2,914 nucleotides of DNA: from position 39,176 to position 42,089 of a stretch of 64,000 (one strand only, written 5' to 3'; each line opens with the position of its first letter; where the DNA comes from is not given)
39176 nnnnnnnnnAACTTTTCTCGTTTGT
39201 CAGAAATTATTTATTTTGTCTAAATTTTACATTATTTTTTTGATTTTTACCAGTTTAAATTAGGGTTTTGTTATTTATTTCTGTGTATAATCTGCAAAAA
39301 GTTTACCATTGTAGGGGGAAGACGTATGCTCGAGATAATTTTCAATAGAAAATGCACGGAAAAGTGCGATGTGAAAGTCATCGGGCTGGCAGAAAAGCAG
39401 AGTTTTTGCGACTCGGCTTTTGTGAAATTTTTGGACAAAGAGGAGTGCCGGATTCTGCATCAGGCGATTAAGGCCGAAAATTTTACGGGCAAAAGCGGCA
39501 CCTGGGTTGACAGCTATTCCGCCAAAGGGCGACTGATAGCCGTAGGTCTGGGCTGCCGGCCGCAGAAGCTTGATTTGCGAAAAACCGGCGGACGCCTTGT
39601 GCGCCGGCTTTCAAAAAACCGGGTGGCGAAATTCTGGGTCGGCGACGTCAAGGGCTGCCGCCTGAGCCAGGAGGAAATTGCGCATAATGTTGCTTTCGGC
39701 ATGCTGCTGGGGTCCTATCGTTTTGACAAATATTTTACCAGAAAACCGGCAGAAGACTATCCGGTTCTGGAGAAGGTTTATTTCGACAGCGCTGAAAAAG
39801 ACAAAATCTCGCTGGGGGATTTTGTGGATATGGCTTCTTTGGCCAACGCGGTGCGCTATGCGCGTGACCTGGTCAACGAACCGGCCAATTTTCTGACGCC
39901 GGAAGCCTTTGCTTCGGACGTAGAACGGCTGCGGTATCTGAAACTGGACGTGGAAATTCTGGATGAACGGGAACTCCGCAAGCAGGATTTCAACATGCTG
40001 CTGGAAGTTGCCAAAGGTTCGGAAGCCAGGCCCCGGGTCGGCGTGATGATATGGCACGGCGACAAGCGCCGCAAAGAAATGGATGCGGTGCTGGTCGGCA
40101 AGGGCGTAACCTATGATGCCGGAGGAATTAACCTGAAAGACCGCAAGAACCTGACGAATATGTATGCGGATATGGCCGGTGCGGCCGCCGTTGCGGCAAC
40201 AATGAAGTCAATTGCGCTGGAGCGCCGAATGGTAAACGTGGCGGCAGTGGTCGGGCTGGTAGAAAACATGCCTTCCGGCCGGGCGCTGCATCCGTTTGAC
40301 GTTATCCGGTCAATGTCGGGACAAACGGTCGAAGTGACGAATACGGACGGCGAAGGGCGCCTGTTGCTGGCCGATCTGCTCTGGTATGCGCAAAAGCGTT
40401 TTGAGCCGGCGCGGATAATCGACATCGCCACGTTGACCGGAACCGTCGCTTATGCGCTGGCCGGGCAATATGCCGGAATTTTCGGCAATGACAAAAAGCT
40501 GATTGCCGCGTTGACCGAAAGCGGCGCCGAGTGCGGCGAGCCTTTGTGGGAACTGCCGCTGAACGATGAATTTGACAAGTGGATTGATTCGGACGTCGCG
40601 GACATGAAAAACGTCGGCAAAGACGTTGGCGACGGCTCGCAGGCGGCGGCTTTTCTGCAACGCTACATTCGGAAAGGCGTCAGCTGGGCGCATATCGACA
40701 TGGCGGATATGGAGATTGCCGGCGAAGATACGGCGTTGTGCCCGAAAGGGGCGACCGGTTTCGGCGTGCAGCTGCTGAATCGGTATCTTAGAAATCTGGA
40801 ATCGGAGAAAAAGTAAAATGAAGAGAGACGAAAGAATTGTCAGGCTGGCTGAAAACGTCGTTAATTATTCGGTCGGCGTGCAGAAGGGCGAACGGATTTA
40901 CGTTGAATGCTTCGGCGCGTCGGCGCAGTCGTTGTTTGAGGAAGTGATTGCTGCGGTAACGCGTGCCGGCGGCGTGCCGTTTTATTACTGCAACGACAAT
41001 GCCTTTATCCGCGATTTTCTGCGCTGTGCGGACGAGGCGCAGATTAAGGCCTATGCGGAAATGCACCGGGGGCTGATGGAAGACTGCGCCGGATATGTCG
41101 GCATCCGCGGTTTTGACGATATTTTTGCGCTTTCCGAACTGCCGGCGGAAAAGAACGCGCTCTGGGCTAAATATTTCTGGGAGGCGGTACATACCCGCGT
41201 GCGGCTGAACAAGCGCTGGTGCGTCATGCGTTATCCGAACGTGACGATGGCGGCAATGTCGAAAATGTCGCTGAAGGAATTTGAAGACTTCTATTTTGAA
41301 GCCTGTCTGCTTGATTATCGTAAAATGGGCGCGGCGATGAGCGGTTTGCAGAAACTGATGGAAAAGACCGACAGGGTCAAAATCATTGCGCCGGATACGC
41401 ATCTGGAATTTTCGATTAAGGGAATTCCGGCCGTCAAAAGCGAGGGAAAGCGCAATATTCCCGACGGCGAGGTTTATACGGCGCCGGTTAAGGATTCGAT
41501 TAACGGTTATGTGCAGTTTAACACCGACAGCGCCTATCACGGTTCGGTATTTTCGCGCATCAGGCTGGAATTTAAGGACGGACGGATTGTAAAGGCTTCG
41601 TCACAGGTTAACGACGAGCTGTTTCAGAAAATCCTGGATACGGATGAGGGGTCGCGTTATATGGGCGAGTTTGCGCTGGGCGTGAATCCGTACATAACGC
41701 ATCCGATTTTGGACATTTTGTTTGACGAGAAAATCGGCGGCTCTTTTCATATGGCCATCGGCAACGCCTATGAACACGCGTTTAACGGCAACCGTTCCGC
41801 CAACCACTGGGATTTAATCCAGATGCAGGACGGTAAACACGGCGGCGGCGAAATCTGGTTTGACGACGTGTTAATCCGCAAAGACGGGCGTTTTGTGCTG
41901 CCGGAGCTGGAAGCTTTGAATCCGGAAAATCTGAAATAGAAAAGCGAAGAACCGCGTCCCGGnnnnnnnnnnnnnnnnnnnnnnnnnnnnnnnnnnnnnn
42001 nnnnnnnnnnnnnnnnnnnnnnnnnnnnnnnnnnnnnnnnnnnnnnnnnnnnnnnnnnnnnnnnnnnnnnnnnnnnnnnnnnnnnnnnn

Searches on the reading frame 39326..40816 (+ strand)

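Call 55: search_protein_families(library=pfam, proteins=[window:39326-40816:+], max_evalue=0.0001)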
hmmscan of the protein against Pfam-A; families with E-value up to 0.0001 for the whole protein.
window:39326-40816:+ (496 aa): 2 families
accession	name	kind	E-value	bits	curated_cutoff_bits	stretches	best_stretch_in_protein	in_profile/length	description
PF00883.26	Peptidase_M17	-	3e-106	355.7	25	1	178-484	2-309/310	Cytosol aminopeptidase family, catalytic domain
PF02789.23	Peptidase_M17_N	-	1.8e-12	47.7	23.4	1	18-138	1-127/129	Cytosol aminopeptidase family, N-terminal domain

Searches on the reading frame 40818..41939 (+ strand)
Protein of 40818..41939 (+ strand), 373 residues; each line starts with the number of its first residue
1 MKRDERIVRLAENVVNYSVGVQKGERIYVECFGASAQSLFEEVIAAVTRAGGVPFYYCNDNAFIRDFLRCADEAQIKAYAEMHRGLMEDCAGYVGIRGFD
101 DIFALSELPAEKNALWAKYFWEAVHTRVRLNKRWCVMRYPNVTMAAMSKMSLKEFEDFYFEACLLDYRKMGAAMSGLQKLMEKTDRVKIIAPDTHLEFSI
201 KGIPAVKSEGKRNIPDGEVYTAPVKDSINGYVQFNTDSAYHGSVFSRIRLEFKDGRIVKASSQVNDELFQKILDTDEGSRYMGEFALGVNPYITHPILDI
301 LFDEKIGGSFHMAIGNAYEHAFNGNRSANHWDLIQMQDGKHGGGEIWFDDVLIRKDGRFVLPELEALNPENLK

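Call 55: search_protein_families(library=pfam, proteins=[window:40818-41939:+], max_evalue=0.0001)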
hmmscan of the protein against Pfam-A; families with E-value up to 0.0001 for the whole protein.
window:40818-41939:+ (373 aa): 1 family
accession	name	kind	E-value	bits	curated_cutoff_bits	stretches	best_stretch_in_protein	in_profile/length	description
PF02073.20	Peptidase_M29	-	1.8e-50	172.4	27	1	4-337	2-384/406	Thermophilic metalloprotease (M29)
